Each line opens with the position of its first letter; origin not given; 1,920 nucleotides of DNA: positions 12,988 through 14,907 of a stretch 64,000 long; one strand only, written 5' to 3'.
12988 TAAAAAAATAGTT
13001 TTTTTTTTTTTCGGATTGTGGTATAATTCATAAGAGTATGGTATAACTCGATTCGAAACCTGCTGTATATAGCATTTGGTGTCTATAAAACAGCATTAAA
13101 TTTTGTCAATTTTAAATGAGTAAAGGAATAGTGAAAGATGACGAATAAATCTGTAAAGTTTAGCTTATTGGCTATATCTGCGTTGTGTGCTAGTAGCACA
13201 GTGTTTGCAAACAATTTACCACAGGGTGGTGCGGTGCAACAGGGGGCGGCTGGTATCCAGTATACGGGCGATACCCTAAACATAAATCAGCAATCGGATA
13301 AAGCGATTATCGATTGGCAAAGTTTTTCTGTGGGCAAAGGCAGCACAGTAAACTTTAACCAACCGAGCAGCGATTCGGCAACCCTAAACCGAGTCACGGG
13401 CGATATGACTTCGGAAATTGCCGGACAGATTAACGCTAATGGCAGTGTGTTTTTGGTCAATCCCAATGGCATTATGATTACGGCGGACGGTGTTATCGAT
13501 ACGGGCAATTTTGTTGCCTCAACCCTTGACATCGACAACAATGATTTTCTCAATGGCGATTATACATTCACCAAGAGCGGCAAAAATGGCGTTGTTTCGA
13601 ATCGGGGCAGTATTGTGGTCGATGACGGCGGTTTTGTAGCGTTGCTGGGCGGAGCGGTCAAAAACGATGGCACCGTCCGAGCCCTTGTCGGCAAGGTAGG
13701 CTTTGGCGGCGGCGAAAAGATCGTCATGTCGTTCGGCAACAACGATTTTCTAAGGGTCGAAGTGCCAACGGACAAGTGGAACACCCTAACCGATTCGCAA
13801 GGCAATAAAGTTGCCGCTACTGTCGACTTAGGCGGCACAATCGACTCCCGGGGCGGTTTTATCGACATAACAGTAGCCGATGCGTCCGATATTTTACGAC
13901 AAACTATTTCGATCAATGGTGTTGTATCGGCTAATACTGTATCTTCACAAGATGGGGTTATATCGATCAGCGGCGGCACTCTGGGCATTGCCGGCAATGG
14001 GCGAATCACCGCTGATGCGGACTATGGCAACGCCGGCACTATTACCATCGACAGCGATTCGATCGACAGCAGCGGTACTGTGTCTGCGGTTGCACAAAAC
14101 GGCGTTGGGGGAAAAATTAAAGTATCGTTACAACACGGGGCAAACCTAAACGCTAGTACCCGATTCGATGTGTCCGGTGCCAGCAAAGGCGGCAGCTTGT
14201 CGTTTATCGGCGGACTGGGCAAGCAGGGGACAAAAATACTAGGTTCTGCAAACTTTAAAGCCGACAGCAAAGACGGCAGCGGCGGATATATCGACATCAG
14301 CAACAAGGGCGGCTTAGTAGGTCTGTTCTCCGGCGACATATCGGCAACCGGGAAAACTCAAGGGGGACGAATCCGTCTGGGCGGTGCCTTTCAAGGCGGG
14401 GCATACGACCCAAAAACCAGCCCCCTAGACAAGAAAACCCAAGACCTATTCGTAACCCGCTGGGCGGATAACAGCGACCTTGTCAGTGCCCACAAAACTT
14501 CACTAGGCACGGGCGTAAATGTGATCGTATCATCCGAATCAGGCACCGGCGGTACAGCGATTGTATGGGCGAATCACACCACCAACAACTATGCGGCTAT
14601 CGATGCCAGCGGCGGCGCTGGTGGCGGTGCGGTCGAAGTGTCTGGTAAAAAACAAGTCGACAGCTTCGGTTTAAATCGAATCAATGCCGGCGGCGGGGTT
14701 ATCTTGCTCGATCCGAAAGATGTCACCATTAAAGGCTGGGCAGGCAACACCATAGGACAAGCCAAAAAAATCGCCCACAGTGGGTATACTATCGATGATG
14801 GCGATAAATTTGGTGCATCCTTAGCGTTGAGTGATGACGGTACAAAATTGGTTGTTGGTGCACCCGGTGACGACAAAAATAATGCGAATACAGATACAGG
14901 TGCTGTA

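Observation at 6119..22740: Two orphan giant TpsA-like exoproteins with FG-GAP propeller repeats and a shared unusual C-terminus, with no TpsB partner in the window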

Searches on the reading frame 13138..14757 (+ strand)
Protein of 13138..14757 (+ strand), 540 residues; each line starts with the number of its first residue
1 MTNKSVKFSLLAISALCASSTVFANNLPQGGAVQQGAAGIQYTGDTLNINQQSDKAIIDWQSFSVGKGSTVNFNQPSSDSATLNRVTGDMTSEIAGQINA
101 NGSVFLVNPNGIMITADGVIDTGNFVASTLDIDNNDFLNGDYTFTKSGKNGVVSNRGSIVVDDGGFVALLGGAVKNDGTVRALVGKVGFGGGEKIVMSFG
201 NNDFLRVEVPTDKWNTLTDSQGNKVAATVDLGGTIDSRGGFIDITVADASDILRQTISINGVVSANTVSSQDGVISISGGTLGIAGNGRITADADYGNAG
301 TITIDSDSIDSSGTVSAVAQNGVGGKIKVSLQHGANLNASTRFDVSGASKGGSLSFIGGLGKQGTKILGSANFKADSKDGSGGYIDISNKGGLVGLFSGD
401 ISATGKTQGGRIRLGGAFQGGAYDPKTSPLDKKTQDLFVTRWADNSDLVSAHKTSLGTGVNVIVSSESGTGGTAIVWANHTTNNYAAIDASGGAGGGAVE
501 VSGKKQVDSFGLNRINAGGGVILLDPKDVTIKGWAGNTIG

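Call 38: find_homologous_proteins(query=window:13138-14757:+, max_evalue=1e-10)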
Query window:13138-14757:+ (540 aa): 494 proteins with E <= 1e-10 among 8000 candidates; the best 120 are listed.
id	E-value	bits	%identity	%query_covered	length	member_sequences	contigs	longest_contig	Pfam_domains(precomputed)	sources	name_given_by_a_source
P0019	2.3e-231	787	72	98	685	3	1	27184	PF14312.13,PF05860.20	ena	-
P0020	5.5e-188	644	76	75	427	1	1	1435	PF05860.20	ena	-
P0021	1.4e-181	623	65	86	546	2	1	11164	PF14312.13,PF05860.20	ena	-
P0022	1.5e-170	587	57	97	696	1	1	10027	PF14312.13,PF05860.20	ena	-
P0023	2.3e-167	576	81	65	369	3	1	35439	PF05860.20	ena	-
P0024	6.1e-139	483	80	55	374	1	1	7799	PF05860.20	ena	-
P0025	6.5e-136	473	49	97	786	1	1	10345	PF05860.20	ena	-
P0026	1.1e-93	333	41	98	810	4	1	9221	PF14312.13,PF05860.20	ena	-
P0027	2.5e-90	322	41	94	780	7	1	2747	PF14312.13,PF05860.20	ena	-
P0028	7.5e-84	301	40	98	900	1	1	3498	PF18886.7,PF05860.20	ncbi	ncbi:MAG: filamentous hemagglutinin N-terminal domain-containing protein, partial [Xanthobacteraceae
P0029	1.2e-77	280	37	94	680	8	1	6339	PF05860.20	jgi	jgi:filamentous hemagglutinin family protein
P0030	2.7e-77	279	39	99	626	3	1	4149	PF05860.20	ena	-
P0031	4.5e-76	275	41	81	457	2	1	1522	PF05860.20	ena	-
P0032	2.1e-74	270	39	97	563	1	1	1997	PF05860.20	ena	-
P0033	2.6e-74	269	41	94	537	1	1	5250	PF05860.20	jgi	jgi:filamentous hemagglutinin family protein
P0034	2.4e-73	266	40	97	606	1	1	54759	PF05860.20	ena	-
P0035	9.0e-73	264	39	96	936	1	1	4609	PF18886.7,PF05860.20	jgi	jgi:filamentous hemagglutinin family protein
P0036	1.6e-72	263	39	90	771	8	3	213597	PF18886.7,PF05860.20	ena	-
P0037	4.6e-72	262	34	68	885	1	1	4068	PF13018.12,PF05860.20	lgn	-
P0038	5.6e-72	262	39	94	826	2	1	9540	PF18886.7,PF05860.20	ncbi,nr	ncbi:MAG: hypothetical protein QOJ58_3534, partial [Alphaproteobacteria bacterium]|nr:hypothetical p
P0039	6.2e-72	261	40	88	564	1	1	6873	PF05860.20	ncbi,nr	ncbi:MAG: filamentous hemagglutinin N-terminal domain-containing protein, partial [Alphaproteobacter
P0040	8.4e-72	261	37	99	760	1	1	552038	PF05860.20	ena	-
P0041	2.8e-71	259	38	98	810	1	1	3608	PF12951.14,PF05860.20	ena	-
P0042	4.1e-71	259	39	90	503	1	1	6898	PF05860.20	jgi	jgi:filamentous hemagglutinin family protein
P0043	4.5e-71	259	38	99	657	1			PF05860.20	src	-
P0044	4.6e-71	259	38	99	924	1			PF12951.14,PF05860.20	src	-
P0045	7.5e-71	258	38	97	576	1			PF05860.20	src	-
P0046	7.8e-70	255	40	91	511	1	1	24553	PF05860.20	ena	-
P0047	9.7e-68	248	37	98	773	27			PF18886.7,PF05860.20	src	-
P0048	2.5e-67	246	38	88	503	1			PF05860.20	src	-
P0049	3.2e-67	246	39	94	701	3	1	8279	PF18886.7,PF05860.20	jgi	-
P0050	3.2e-67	246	46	64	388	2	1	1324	PF05860.20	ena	-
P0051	5.6e-66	242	47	60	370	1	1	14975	PF05860.20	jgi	jgi:filamentous hemagglutinin family protein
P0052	8.0e-66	241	37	85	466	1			PF05860.20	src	-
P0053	2.1e-65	240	51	49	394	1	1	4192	PF05860.20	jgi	jgi:filamentous hemagglutinin family protein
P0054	5.7e-65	238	38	94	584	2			PF05860.20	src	-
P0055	7.2e-65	238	47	50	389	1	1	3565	PF05860.20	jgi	jgi:filamentous hemagglutinin family protein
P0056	8.4e-65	238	47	50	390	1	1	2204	PF05860.20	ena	-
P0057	1.3e-64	237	49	52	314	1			PF05860.20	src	-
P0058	4.8e-64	235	38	95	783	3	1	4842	PF05860.20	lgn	-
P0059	8.1e-64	235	40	80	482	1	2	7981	PF05860.20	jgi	jgi:filamentous hemagglutinin family protein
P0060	1.3e-63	234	47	52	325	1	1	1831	PF05860.20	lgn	-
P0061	3.2e-63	233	46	62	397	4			PF05860.20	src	-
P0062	3.7e-63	232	39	87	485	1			PF05860.20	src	-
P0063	6.0e-63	232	46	58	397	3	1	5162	PF05860.20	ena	-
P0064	6.5e-62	228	43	65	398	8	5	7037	PF05860.20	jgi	jgi:filamentous hemagglutinin family protein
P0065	1.8e-61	227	44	62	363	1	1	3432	PF05860.20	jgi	jgi:filamentous hemagglutinin family protein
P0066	1.9e-61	227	36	94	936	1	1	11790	PF14312.13,PF05860.20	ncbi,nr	ncbi:MAG: filamentous hemagglutinin N-terminal domain-containing protein, partial [Proteobacteria ba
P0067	2.8e-61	226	40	89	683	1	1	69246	PF05860.20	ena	-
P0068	2.9e-61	226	49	50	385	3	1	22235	PF05860.20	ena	-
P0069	7.1e-61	225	35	98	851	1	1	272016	PF05860.20,PF07581.18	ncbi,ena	-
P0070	8.8e-61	225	38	90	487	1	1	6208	PF05860.20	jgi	jgi:filamentous hemagglutinin family protein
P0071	1.0e-60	224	35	96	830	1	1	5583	PF05860.20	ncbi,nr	ncbi:MAG TPA: filamentous hemagglutinin N-terminal domain-containing protein, partial [Xanthobactera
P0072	1.6e-60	224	38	97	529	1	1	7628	PF05860.20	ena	-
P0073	5.5e-60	222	47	52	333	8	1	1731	PF05860.20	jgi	jgi:filamentous hemagglutinin family protein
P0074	5.7e-60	222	35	99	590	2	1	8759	PF05860.20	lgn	-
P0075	7.0e-60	222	43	60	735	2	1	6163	PF05860.20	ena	-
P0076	8.5e-60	221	48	49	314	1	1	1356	PF05860.20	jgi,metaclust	metaclust:\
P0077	9.7e-60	221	44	61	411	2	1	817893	PF05860.20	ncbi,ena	-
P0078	1.3e-59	221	48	52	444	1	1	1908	PF05860.20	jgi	-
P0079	1.5e-59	221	46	45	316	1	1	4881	PF05860.20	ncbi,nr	ncbi:MAG TPA: filamentous hemagglutinin N-terminal domain-containing protein, partial [Terricaulis s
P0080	1.9e-59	220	50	48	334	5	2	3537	PF05860.20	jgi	jgi:filamentous hemagglutinin family protein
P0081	6.3e-59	219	40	76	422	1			PF05860.20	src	-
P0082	6.7e-59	218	36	91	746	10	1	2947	PF14312.13,PF05860.20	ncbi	ncbi:MAG: filamentous hemagglutinin N-terminal domain-containing protein, partial [Erythrobacteracea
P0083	7.7e-58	215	44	48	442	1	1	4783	PF05860.20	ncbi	ncbi:MAG: filamentous hemagglutinin N-terminal domain-containing protein, partial [Pseudomonadota ba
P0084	1.2e-57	214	33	99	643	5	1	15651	PF05860.20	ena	-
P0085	1.5e-57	214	48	46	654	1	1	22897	PF05860.20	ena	-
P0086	2.0e-57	214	40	71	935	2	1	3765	PF05860.20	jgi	jgi:filamentous hemagglutinin family protein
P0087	4.6e-57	212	43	58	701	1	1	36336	PF05860.20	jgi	jgi:filamentous hemagglutinin family protein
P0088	5.6e-57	212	39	77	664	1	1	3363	PF05860.20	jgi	jgi:filamentous hemagglutinin family protein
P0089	7.5e-57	212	46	57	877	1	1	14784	PF05860.20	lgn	-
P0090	1.1e-56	211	41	59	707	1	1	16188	PF12951.14,PF05860.20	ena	-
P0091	6.2e-56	209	40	63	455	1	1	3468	PF05860.20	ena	-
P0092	1.2e-55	208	37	99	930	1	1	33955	PF05860.20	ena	-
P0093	1.7e-55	207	38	71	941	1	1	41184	PF05860.20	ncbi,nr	ncbi:MAG: filamentous hemagglutinin N-terminal protein [Xanthobacteraceae bacterium]|nr:filamentous 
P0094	1.9e-55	207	50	44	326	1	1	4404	PF05860.20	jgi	jgi:filamentous hemagglutinin family protein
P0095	5.0e-55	206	41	66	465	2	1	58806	PF05860.20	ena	-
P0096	7.0e-55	205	34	95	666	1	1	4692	PF14312.13,PF05860.20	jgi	-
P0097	1.8e-54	204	41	65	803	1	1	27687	PF05860.20,PF07581.18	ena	-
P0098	1.9e-54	204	42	57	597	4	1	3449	PF05860.20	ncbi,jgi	jgi:filamentous hemagglutinin family protein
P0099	5.6e-54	202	42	60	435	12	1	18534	PF05860.20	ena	-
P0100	6.6e-54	202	44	48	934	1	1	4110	PF05860.20,PF07581.18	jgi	jgi:filamentous hemagglutinin family protein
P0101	3.4e-53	200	34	95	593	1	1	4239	PF05860.20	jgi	-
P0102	5.3e-53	199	32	98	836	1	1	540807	PF12951.14,PF05860.20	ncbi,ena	-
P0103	5.5e-53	199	39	69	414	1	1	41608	PF05860.20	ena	-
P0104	6.8e-53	199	42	56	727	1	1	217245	PF05860.20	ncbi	-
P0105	8.5e-53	198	42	62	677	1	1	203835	PF05860.20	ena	-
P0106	1.7e-52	197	40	62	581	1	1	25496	PF05860.20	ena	-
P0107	1.9e-52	197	47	48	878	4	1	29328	PF05860.20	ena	-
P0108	2.3e-52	197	43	52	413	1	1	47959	PF05860.20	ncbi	-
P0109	2.3e-52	197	45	49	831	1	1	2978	PF05860.20,PF07581.18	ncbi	ncbi:MAG: filamentous hemagglutinin N-terminal domain-containing protein, partial [Betaproteobacteri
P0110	2.4e-52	197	44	50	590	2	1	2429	PF05860.20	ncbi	ncbi:filamentous hemagglutinin N-terminal domain-containing protein, partial [Methylocapsa palsarum]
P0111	2.6e-52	197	40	66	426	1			PF05860.20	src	-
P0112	8.7e-52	195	42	59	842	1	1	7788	PF05860.20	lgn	-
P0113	1.5e-51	194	36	99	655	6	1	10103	PF12951.14,PF05860.20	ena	-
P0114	1.8e-51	194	38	60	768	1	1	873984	PF05860.20,PF07581.18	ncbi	ncbi:two-partner secretion domain-containing protein, partial [Martelella sp. FOR1707]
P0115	3.3e-51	193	45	44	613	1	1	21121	PF05860.20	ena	-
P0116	4.8e-51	193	42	56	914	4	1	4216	PF05860.20,PF07581.18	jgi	jgi:filamentous hemagglutinin family protein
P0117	5.1e-51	192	46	48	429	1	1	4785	PF05860.20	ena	-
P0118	6.5e-51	192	40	57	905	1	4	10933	PF05860.20,PF07581.18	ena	-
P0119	1.0e-50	191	32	93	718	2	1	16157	PF13018.12,PF05860.20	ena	-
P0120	1.3e-50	191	42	59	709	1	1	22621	PF05860.20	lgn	-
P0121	1.4e-50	191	39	60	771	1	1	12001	PF05860.20,PF07581.18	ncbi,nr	ncbi:MAG: filamentous hemagglutinin N-terminal domain-containing protein, partial [Rhizobiaceae bact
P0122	1.4e-50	191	32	15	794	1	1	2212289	PF05860.20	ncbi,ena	-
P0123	4.2e-50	189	42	62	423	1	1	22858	PF05860.20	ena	-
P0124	4.5e-50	189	34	72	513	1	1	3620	PF05860.20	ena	-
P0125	7.7e-50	189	41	64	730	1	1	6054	PF05860.20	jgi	jgi:filamentous hemagglutinin family protein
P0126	9.6e-50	188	38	70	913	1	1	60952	PF05860.20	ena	-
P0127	1.5e-49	188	45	47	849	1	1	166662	PF05860.20,PF07581.18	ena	-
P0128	1.9e-49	187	45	54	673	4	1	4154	PF05860.20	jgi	-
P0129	2.0e-49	187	49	42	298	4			PF05860.20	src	-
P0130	2.8e-49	187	44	53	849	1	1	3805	PF05860.20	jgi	jgi:filamentous hemagglutinin family protein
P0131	3.6e-49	186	41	67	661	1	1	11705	PF05860.20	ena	-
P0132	8.6e-49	185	41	62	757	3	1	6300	PF05860.20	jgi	jgi:filamentous hemagglutinin family protein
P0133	1.6e-48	184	43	51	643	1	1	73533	PF05860.20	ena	-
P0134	3.2e-48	183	36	76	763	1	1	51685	PF05860.20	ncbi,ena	-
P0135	3.8e-48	183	43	49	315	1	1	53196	PF05860.20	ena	-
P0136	4.7e-48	183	37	71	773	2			PF05860.20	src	-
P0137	1.2e-47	181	45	48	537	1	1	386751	PF05860.20,PF07581.18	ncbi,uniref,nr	ncbi:GLUG motif-containing protein [Methylocapsa palsarum]|uniref:Filamentous hemagglutinin family N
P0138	1.5e-47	181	33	94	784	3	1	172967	PF05860.20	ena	-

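Call 39: find_encoding_contigs(protein=P0019, flank=10000, max_places=3)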
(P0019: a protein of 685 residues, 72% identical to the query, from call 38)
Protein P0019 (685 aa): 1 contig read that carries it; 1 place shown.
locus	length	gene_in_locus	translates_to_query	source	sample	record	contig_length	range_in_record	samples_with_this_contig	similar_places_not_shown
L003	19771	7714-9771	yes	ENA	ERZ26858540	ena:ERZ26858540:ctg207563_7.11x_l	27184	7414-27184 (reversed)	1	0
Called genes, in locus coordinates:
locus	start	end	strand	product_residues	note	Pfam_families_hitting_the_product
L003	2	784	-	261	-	?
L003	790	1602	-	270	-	PF00920:ILVD_EDD_N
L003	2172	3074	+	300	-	PF08450:SGL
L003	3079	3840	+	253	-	PF00106:adh_short, PF08659:KR, PF13561:adh_short_C2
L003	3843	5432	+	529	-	PF01266:DAO, PF16901:DAO_C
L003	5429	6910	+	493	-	PF00370:FGGY_N, PF02782:FGGY_C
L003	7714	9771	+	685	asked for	PF05860:TPS, PF14312:FG-GAP_2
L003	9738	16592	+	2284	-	PF14312:FG-GAP_2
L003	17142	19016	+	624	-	PF00920:ILVD_EDD_N, PF24877:ILV_EDD_C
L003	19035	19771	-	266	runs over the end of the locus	PF01370:Epimerase, PF04321:RmlD_sub_bind (weak), PF01073:3Beta_HSD (weak), PF07993:NAD_binding_4 (weak), PF16363:GDP_Man_Dehyd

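Call 40: find_encoding_contigs(protein=P0023, flank=10000, max_places=3)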
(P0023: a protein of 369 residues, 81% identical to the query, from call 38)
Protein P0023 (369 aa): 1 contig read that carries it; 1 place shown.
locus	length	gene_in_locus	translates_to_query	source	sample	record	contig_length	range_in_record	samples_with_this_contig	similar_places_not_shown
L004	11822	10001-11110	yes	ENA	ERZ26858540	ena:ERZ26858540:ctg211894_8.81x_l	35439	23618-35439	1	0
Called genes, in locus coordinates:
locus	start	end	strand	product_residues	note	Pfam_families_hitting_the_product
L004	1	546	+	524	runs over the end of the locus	PF00171:Aldedh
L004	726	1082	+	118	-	-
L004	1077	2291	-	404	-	PF01408:GFO_IDH_MocA, PF02894:GFO_IDH_MocA_C, PF22725:GFO_IDH_MocA_C3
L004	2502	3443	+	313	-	PF00532:Peripla_BP_1 (weak), PF13407:Peripla_BP_4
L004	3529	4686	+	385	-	PF02653:BPD_transp_2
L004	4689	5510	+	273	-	PF00005:ABC_tran, PF13304:AAA_21 (faint)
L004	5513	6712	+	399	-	PF05721:PhyH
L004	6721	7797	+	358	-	PF00294:PfkB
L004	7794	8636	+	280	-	PF04962:KduI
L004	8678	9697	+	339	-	PF01408:GFO_IDH_MocA, PF02894:GFO_IDH_MocA_C, PF22725:GFO_IDH_MocA_C3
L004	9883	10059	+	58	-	-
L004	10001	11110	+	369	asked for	PF05860:TPS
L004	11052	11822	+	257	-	?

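Call 41: find_encoding_contigs(protein=P0040, flank=10000, max_places=2)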
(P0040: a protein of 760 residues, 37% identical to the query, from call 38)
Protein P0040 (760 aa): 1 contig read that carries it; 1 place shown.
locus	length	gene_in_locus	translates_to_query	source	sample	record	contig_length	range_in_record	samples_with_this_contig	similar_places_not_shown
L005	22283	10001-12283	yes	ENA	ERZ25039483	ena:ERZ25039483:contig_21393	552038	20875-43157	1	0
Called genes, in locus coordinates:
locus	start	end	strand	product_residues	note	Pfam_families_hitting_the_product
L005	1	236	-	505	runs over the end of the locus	PF01970:TctA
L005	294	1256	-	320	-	PF03401:TctC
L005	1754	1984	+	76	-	PF00355:Rieske, PF13806:Rieske_2 (weak)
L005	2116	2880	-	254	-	PF00596:Aldolase_II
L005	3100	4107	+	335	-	PF04166:PdxA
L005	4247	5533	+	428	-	PF00355:Rieske, PF19301:LigXa_C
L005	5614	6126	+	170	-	-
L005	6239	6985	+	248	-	PF00596:Aldolase_II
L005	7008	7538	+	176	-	PF00596:Aldolase_II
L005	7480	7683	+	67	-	-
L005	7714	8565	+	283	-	PF08501:Shikimate_dh_N, PF01488:Shikimate_DH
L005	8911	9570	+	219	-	-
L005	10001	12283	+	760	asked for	PF05860:TPS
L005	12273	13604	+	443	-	-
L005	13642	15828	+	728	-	PF07581:Glug (faint)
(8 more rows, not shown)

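Call 42: find_encoding_contigs(protein=P0036, flank=10000, max_places=2)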
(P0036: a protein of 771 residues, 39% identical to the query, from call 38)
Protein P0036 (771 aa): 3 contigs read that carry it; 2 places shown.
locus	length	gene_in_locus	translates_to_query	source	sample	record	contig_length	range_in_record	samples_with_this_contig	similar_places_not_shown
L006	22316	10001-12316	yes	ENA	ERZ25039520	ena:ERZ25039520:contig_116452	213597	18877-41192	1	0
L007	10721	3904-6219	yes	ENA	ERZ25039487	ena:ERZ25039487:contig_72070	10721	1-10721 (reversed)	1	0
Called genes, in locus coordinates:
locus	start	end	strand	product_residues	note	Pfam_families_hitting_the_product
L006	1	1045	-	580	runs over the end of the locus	PF00512:HisKA (faint), PF17158:MASE4, PF17159:MASE3, PF02518:HATPase_c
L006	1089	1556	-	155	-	PF06718:DUF1203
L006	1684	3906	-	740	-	PF01471:PG_binding_1, PF08823:PG_binding_2 (faint), PF09374:PG_binding_3 (faint), PF01471:PG_binding_1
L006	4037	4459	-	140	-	PF09374:PG_binding_3 (faint), PF01471:PG_binding_1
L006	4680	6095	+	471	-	PF01979:Amidohydro_1, PF07969:Amidohydro_3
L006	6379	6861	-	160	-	-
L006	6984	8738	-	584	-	PF08479:POTRA_2, PF03865:ShlB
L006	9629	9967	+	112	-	-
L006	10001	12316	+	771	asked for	PF05860:TPS, PF18886:DUF5649 (weak)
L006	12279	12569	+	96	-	PF01527:HTH_Tnp_1, PF13384:HTH_23 (weak), PF13411:MerR_1 (weak)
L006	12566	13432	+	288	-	PF13276:HTH_21, PF00665:rve, PF13683:rve_3, PF13333:rve_2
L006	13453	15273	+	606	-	PF18886:DUF5649 (weak)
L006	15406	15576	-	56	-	-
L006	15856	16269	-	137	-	-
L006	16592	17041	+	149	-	-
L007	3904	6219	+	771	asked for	PF05860:TPS, PF18886:DUF5649 (weak)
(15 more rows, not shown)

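Call 65: search_solved_structures(query=window:13138-14757:+, max_evalue=0.001)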
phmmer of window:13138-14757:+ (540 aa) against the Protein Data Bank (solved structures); distinct sequences matched with E-value up to 0.001: 5.
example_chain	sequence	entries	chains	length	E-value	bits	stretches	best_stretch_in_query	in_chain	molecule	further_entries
8cpk_A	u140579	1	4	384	1.3e-46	162.9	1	25-326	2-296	EtpA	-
8vba_A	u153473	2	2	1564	1e-44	156.7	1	8-326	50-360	EtpA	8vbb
2odl_A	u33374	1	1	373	7.2e-28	101.1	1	29-199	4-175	Adhesin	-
4i84_A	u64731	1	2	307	3.9e-25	92.1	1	26-288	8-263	Heme/hemopexin-binding protein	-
4rm6_A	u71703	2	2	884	3.3e-23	85.8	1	24-288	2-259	Heme/hemopexin-binding protein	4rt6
